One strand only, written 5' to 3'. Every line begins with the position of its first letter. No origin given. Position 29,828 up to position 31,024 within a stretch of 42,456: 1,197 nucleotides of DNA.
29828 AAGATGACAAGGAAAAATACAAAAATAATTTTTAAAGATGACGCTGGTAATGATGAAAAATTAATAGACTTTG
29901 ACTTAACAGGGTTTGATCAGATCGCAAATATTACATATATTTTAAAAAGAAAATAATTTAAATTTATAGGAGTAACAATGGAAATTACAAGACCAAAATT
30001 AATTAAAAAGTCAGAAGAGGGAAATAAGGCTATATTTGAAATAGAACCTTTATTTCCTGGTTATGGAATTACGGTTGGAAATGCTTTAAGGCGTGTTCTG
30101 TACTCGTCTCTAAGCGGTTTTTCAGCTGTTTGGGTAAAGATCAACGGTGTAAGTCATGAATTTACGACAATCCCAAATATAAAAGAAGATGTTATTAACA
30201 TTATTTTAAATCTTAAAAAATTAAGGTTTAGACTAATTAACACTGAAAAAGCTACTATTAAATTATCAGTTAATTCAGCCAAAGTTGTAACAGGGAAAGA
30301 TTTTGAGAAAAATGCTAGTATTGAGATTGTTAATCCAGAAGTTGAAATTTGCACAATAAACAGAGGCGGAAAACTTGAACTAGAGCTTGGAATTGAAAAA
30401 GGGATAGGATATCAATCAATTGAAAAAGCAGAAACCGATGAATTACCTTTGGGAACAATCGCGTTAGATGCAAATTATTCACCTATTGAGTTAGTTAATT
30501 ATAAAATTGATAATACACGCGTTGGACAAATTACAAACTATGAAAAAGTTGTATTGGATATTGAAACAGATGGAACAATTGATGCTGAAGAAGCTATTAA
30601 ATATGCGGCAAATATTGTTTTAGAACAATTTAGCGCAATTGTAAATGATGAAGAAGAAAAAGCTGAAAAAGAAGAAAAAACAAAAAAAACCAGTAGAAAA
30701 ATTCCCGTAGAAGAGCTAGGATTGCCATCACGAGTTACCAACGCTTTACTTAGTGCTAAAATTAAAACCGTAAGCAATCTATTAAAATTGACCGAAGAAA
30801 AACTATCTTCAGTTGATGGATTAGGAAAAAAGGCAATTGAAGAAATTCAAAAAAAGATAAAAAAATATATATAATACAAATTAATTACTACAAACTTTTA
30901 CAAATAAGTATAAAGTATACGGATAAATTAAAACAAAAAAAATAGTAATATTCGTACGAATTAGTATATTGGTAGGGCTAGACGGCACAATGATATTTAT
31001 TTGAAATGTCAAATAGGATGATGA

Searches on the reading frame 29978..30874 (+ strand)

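Call 45: search_protein_families(library=pfam, proteins=[window:29978-30874:+], max_evalue=0.001)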
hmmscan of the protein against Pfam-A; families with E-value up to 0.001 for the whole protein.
window:29978-30874:+ (298 aa): 4 families
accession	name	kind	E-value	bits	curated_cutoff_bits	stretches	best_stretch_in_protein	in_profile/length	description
PF01000.31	RNA_pol_A_bac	-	2e-31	109.1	33.9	1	53-168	1-119/119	RNA polymerase Rpb3/RpoA insert domain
PF01193.29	RNA_pol_L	-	5.1e-19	68.2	24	1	23-217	1-73/74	RNA polymerase Rpb3/Rpb11 dimerisation domain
PF03118.21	RNA_pol_A_CTD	-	9e-16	57.8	23.8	1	231-295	2-66/67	Bacterial RNA polymerase, alpha chain C terminal domain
PF14520.12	HHH_5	-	8e-05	23.5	27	1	255-296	16-57/57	Helix-hairpin-helix domain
